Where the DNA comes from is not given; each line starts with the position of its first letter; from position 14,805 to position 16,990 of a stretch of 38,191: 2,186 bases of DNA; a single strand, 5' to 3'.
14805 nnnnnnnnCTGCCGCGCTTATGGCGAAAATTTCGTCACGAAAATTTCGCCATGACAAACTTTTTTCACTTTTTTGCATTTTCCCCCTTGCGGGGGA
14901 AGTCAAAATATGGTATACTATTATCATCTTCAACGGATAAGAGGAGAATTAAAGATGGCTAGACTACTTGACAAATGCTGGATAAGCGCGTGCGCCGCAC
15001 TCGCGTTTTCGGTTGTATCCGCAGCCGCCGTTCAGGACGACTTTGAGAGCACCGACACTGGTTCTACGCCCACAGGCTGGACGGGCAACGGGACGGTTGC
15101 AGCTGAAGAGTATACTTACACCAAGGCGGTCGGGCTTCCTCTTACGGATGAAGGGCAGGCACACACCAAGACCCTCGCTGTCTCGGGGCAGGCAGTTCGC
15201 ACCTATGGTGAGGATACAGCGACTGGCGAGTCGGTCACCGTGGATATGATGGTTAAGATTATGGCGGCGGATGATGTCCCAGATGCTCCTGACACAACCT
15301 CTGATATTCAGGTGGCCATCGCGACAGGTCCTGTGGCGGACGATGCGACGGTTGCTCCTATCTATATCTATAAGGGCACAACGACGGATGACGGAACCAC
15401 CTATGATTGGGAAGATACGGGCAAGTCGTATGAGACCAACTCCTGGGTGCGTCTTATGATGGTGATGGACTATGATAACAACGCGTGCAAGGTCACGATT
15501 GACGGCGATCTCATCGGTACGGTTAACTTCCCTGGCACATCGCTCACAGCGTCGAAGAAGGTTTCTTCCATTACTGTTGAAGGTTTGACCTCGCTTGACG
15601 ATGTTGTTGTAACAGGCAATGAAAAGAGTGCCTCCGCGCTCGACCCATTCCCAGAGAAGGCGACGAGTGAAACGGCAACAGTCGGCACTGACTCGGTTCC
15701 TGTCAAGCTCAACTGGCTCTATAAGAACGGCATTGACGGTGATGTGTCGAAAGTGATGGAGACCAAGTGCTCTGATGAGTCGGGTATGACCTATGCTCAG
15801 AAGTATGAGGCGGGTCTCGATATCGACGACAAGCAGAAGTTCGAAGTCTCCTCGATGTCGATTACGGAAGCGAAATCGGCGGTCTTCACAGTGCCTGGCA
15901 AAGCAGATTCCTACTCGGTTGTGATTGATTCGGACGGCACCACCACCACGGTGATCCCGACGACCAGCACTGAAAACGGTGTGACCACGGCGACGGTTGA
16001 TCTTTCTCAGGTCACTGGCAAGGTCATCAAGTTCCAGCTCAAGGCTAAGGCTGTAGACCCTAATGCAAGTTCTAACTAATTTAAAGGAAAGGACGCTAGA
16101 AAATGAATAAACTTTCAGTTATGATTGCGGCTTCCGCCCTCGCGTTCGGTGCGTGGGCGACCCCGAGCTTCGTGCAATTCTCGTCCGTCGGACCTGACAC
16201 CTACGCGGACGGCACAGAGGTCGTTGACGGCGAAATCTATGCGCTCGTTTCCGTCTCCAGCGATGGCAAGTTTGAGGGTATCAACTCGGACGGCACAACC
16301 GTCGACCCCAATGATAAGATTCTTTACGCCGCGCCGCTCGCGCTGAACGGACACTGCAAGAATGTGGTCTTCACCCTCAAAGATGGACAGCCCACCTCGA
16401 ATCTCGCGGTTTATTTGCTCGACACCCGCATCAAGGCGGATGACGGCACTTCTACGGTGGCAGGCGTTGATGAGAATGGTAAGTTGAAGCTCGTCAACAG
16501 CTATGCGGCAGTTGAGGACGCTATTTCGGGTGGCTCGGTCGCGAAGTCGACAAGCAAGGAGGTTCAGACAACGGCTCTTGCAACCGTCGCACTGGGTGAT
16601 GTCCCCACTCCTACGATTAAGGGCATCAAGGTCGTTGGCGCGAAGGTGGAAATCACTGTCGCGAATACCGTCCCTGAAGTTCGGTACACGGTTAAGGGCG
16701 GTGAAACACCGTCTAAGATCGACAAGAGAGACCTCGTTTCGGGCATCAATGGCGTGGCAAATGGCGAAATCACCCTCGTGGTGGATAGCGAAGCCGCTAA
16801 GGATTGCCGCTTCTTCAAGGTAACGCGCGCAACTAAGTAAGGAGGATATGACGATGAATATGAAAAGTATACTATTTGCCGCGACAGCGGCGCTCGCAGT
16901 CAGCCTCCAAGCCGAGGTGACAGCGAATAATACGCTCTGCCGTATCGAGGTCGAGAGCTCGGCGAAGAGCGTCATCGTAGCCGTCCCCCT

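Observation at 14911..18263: Self-contained operon of four uncharacterised secreted proteins ending in a PEP-CTERM subunit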

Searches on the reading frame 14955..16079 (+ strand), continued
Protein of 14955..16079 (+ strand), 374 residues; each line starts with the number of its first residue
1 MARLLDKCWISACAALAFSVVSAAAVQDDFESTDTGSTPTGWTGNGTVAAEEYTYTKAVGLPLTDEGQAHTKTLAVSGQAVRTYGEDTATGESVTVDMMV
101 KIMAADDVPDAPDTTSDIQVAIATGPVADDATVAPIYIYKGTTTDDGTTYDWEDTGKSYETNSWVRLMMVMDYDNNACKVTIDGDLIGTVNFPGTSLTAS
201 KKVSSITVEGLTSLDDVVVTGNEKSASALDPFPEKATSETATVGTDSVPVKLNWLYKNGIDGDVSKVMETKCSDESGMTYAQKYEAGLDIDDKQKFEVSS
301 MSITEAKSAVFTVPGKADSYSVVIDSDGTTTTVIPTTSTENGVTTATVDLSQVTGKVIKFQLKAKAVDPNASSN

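Call 92: search_protein_families(library=padloc, proteins=[window:14955-16079:+], max_evalue=0.01)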
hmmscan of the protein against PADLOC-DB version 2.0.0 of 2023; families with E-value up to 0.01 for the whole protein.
window:14955-16079:+ (374 aa): 0 families

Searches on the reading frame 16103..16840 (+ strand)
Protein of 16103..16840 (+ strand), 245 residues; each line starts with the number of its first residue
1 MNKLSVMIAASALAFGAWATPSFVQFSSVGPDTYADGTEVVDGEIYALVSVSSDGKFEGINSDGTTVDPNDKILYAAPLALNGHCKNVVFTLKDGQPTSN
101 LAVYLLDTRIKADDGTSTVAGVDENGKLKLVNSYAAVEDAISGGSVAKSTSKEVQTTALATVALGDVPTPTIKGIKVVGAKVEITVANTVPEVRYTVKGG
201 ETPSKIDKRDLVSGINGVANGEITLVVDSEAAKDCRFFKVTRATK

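Call 3: search_protein_families(library=pfam, proteins=[window:16103-16840:+], max_evalue=1)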
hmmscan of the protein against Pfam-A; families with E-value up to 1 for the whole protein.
window:16103-16840:+ (245 aa): 0 families

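Call 4: search_protein_families(library=ncbifam, proteins=[window:16103-16840:+], max_evalue=1)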
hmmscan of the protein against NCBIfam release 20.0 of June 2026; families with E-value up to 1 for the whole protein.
window:16103-16840:+ (245 aa): 0 families

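Call 24: search_solved_structures(query=A2, max_evalue=10)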
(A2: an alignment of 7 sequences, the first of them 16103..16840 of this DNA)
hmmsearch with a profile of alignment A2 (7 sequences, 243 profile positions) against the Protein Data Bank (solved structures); distinct sequences matched with E-value up to 10: 0.

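Call 35: search_protein_families(library=phrogs, proteins=[window:16103-16840:+], max_evalue=0.1)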
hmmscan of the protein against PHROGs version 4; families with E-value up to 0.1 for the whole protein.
window:16103-16840:+ (245 aa): 1 family
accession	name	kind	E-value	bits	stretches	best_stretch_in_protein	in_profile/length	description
phrog_376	-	tail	0.084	12.2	1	44-148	482-592/712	tail protein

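Call 92: search_protein_families(library=padloc, proteins=[window:16103-16840:+], max_evalue=0.01)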
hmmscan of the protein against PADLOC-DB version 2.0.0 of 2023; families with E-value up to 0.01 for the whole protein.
window:16103-16840:+ (245 aa): 0 families

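Call 103: search_solved_structures(query=A7, max_evalue=10)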
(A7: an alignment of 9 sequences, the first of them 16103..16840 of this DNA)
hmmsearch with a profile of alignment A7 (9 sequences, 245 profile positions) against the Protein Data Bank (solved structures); distinct sequences matched with E-value up to 10: 0.
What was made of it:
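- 16103..16840 (+): Gene B, 245 aa: signal peptide, conserved N-terminal domain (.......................; LDTR), Ala/Thr-rich linker, and a small C-terminal beta domain ending in RFFKV. There are no Pfam, NCBIfam or PDB hits (calls 3, 4, 24, 103).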
